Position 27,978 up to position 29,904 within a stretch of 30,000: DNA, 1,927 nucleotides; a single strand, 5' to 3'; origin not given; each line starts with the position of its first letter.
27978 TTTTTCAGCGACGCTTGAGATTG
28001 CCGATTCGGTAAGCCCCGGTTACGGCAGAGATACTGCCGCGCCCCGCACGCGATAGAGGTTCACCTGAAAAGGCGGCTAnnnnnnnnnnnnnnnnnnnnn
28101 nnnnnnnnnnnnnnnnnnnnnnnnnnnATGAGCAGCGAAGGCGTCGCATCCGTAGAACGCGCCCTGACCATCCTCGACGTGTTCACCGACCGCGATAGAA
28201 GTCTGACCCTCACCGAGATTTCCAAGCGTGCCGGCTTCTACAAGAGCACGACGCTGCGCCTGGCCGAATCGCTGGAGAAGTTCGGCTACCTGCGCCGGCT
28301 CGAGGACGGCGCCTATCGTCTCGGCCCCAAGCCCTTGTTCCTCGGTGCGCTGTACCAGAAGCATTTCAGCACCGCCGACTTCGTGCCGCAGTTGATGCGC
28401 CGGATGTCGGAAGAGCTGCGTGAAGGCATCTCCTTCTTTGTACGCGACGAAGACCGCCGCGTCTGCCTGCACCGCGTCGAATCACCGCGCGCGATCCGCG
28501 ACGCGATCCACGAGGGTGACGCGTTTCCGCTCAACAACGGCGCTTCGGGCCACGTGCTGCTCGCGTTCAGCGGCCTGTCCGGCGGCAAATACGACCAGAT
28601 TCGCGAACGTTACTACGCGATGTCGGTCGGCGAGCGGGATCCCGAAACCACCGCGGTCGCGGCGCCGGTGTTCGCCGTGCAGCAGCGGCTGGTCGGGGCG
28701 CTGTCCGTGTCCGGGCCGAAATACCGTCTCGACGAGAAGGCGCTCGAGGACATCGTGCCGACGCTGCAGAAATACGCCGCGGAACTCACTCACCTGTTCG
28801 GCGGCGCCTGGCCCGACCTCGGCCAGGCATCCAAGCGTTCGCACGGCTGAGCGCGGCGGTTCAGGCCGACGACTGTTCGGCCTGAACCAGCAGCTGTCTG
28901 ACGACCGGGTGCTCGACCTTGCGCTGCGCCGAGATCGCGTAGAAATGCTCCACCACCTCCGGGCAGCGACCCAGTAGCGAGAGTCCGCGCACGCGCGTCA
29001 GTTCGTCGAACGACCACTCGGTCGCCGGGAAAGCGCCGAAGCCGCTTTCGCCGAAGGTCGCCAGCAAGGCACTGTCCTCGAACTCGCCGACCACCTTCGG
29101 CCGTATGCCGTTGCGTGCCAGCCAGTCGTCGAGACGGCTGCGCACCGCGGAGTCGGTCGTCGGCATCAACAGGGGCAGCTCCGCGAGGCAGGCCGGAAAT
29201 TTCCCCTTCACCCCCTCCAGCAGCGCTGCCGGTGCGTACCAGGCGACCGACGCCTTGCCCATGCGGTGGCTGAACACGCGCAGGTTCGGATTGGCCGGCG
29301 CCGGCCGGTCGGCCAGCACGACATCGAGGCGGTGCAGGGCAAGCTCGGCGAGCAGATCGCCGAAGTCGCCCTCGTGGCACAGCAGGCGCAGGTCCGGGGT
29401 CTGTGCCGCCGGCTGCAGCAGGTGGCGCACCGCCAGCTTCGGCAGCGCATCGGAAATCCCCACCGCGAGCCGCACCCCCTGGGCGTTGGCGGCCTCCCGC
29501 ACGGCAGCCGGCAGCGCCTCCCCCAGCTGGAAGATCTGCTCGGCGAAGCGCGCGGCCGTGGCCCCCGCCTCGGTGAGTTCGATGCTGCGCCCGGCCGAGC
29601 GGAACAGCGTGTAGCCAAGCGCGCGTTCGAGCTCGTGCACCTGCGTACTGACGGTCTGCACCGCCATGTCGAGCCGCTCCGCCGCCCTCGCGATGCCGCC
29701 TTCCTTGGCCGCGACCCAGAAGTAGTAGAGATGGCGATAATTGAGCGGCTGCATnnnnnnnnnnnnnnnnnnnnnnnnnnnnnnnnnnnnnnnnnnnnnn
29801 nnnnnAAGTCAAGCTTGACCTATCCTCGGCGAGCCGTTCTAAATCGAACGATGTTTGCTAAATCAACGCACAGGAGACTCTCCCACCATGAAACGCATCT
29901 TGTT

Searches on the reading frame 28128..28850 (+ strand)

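Call 3: search_protein_families(library=pfam, proteins=[window:28128-28850:+], max_evalue=0.01)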
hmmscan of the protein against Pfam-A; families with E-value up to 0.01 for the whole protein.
window:28128-28850:+ (240 aa): 2 families
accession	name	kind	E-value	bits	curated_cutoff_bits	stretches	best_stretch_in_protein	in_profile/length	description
PF01614.24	IclR_C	-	1.6e-22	80.3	24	2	156-220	108-172/174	Bacterial transcriptional regulator IclR C-terminal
PF09339.16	HTH_IclR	-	1.7e-14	53.8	22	1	8-57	1-50/52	IclR helix-turn-helix domain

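Call 4: search_protein_families(library=ncbifam, proteins=[window:28128-28850:+], max_evalue=0.01)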
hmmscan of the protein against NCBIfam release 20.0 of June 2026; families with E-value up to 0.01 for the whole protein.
window:28128-28850:+ (240 aa): 8 families
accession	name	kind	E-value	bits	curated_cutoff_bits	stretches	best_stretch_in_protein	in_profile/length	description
TIGR02431.1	pcaR_pcaU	subfamily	3.1e-30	105.3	284.75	2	3-147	2-145/248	beta-ketoadipate pathway transcriptional regulators, PcaR/PcaU/PobR family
NF045644.1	TransRegBhcR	equivalog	5.2e-26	91.5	350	2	4-147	20-163/267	HTH-type transcriptional regulator BhcR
NF011671.1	PRK15090.1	equivalog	1.6e-21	76.7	275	2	3-147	7-151/256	DNA-binding transcriptional regulator KdgR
NF008601.2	PRK11569.1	equivalog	2.3e-15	56.5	380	1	5-146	25-169/276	glyoxylate bypass operon transcriptional repressor IclR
NF007342.0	PRK09834.1-4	equivalog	4.2e-13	48.9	251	2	3-110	8-115/263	DNA-binding transcriptional regulator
NF007548.0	PRK10163.1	equivalog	1.6e-06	27.4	406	1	4-145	19-161/271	HTH-type transcriptional repressor AllR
NF007339.0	PRK09834.1-1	equivalog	0.00056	19.3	299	0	2-97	16-111/271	DNA-binding transcriptional regulator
NF007341.0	PRK09834.1-3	equivalog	0.00077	18.7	269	1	6-66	7-69/274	DNA-binding transcriptional regulator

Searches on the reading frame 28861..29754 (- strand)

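Call 31: search_protein_families(library=pfam, proteins=[window:28861-29754:-], max_evalue=0.0001)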
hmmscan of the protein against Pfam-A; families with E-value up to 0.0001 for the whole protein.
window:28861-29754:- (297 aa): 2 families
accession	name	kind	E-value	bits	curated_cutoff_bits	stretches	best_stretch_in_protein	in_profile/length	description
PF00126.33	HTH_1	-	4.4e-17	62.2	26.6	1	7-64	2-59/60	Bacterial regulatory helix-turn-helix protein, lysR family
PF03466.25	LysR_substrate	-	6.7e-17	62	28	1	95-289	7-201/209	LysR substrate binding domain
